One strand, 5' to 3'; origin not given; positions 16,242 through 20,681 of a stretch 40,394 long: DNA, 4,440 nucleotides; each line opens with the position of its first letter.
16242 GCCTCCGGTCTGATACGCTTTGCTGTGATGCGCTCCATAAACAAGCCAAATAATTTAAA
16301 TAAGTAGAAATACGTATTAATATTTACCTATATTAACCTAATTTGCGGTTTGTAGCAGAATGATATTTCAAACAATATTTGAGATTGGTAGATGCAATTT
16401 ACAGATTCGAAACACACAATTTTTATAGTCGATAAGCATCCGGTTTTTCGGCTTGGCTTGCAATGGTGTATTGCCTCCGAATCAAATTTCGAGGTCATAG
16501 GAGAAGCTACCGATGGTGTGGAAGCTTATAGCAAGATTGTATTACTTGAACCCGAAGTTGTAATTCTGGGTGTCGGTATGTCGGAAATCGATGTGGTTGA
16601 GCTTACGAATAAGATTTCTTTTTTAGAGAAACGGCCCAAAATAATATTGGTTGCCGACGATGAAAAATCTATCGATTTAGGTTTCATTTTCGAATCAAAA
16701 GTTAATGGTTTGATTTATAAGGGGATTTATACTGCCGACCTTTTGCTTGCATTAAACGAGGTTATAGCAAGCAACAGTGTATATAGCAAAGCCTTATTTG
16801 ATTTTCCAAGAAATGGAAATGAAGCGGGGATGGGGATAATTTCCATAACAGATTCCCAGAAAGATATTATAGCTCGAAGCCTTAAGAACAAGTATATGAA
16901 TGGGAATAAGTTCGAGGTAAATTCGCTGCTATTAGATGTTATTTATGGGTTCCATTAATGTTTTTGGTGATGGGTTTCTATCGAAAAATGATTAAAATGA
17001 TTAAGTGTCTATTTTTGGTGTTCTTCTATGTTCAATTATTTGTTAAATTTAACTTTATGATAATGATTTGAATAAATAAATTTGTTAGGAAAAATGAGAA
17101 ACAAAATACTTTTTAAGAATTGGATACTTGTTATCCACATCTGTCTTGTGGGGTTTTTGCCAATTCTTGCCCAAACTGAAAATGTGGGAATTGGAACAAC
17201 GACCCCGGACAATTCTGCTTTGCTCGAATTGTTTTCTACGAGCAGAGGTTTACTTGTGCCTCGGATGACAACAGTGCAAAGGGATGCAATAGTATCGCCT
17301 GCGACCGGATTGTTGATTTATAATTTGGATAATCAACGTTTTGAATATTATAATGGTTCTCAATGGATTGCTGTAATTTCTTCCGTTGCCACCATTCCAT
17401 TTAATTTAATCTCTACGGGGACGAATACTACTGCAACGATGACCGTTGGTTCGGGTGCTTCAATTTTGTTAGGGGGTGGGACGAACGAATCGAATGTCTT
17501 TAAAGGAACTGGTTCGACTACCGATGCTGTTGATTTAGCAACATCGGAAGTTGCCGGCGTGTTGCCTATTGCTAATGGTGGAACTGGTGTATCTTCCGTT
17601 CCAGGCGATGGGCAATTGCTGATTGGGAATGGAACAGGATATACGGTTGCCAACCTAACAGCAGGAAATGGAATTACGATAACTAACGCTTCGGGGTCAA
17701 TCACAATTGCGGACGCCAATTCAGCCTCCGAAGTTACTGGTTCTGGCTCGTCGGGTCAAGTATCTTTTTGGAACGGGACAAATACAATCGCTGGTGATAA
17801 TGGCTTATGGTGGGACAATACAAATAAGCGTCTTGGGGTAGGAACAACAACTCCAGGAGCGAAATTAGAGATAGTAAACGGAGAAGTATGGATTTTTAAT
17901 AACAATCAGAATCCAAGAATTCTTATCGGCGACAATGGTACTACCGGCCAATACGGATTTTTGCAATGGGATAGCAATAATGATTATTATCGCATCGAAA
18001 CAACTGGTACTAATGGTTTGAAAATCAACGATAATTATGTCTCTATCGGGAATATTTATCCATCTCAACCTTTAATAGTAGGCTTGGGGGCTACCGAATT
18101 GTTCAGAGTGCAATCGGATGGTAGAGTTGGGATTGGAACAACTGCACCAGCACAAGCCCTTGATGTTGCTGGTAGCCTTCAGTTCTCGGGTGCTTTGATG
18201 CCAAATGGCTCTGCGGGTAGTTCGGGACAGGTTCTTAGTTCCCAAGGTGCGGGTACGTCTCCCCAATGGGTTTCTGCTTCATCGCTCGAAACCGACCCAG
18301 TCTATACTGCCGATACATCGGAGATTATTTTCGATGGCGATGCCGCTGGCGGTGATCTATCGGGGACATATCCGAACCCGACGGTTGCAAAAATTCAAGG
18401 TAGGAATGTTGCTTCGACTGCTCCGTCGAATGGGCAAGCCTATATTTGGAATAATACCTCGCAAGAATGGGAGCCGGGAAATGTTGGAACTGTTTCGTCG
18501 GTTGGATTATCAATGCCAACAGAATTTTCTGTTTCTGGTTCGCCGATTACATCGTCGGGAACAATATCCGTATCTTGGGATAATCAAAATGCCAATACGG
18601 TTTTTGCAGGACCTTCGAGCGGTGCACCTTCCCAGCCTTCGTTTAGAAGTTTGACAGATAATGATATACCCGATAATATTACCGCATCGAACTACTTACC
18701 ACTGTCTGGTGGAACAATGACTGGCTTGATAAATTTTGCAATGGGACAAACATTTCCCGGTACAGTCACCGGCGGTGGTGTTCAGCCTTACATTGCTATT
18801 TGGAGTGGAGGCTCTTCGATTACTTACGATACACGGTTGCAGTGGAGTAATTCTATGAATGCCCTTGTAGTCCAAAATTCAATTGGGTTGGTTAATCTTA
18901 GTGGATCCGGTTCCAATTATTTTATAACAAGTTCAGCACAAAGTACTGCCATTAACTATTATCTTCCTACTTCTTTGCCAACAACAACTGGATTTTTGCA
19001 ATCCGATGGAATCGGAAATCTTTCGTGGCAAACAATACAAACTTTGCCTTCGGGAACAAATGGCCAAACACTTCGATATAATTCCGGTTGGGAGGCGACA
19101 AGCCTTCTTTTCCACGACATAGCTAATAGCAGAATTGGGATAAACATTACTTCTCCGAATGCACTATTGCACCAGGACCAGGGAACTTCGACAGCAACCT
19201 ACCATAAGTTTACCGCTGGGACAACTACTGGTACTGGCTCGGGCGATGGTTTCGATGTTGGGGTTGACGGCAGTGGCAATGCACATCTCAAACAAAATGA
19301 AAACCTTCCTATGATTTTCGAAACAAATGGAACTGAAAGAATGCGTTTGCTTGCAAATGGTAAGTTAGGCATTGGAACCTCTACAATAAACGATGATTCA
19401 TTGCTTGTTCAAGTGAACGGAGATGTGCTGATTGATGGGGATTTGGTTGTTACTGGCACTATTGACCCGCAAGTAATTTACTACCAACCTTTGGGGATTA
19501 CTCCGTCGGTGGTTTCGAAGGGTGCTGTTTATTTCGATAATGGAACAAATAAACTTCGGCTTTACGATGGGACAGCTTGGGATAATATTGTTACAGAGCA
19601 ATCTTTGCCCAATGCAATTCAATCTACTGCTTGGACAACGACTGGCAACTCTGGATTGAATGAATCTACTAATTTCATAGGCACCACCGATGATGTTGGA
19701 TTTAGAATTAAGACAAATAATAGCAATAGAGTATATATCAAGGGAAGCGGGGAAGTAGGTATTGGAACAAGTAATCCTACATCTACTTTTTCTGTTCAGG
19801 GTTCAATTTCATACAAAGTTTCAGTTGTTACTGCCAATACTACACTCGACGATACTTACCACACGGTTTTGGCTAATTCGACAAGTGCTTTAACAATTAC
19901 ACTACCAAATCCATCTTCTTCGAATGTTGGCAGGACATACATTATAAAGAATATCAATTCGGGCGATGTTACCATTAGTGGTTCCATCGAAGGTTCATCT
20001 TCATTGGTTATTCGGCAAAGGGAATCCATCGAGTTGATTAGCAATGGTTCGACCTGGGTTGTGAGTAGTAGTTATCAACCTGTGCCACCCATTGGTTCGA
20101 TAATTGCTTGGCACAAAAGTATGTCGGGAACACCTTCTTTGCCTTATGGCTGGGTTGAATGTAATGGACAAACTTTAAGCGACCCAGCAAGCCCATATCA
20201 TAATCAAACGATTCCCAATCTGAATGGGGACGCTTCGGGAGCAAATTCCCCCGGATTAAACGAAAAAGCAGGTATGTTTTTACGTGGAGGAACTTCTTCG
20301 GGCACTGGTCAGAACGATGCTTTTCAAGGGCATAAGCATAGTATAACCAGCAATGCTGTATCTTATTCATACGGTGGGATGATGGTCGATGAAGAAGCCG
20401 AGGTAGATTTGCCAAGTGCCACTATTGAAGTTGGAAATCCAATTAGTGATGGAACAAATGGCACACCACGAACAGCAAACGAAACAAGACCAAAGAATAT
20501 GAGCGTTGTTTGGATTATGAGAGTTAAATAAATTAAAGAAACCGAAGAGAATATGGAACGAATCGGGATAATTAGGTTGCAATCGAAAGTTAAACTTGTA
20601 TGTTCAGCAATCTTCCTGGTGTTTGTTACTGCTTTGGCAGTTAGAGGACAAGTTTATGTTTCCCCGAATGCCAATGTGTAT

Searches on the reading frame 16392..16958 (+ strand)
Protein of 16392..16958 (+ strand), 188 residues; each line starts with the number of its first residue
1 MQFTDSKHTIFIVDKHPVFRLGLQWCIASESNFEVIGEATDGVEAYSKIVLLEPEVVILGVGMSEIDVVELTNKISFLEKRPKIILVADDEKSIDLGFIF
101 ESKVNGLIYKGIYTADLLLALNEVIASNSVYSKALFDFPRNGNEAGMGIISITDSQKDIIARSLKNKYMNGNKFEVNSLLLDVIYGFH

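Call 63: search_protein_families(library=pfam, proteins=[window:16392-16958:+], max_evalue=1)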
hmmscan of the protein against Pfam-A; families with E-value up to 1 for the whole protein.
window:16392-16958:+ (188 aa): 1 family
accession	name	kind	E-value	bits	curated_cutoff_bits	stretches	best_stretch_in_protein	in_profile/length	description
PF00072.30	Response_reg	-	9.5e-12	45.5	30.2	1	10-121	1-110/111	Response regulator receiver domain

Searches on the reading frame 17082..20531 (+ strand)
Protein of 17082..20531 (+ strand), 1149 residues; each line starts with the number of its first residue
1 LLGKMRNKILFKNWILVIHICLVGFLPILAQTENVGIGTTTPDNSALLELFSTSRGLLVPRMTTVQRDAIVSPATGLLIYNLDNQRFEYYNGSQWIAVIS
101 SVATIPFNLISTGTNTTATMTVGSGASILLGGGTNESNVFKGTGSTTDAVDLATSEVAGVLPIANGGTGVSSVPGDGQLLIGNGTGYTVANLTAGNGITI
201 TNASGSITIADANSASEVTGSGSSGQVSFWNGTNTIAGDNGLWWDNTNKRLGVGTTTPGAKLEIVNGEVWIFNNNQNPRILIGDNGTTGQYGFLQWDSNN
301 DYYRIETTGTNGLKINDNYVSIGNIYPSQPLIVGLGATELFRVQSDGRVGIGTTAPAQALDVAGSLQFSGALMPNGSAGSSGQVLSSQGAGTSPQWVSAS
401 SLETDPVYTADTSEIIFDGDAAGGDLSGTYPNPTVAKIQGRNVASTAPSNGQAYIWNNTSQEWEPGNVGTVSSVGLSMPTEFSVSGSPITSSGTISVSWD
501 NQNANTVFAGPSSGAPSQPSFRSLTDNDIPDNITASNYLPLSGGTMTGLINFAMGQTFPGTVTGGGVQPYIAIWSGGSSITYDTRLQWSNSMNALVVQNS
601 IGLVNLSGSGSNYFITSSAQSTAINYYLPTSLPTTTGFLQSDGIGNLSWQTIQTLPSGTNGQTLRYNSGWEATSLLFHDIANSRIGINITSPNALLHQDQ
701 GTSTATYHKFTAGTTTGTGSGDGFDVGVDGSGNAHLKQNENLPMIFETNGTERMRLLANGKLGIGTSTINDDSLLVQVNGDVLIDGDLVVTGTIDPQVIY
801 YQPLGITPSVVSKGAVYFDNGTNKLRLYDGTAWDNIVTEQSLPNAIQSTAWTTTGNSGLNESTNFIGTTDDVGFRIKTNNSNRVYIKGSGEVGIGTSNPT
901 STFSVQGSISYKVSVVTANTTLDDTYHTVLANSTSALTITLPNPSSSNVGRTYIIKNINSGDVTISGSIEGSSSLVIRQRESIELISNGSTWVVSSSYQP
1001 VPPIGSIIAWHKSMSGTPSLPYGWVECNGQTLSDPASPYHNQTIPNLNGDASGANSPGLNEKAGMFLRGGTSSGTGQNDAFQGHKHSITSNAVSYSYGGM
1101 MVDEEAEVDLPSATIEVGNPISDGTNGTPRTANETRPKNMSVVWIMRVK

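Call 7: search_protein_families(library=pfam, proteins=[window:17082-20531:+], max_evalue=0.01)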
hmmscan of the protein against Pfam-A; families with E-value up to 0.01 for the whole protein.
window:17082-20531:+ (1149 aa): 1 family
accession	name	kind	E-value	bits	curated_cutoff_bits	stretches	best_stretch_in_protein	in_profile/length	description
PF07484.17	Collar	-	0.0025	18.2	24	0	1005-1035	1-26/57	Phage Tail Collar Domain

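Call 8: search_protein_families(library=ncbifam, proteins=[window:17082-20531:+], max_evalue=0.01)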
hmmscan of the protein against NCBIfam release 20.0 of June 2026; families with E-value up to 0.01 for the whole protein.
window:17082-20531:+ (1149 aa): 1 family
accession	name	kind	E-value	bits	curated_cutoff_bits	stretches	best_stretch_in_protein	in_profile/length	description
NF038208.1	garosamine_AAA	equivalog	0.0092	15.7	170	0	754-795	1-41/167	Gar/GrdA family gentamicin resistance ATP-binding protein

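Call 63: search_protein_families(library=pfam, proteins=[window:17082-20531:+], max_evalue=1)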
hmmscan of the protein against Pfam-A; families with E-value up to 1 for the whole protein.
window:17082-20531:+ (1149 aa): 3 families
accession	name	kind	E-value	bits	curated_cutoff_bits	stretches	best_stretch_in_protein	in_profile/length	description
PF07484.17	Collar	-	0.0025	18.2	24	1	1005-1035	1-26/57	Phage Tail Collar Domain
PF24059.1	DUF7360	-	0.013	15.8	27.6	0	73-96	13-36/39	Domain of unknown function (DUF7360)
PF10983.13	DUF2793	-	0.029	14.7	27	0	70-95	61-86/87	Protein of unknown function (DUF2793)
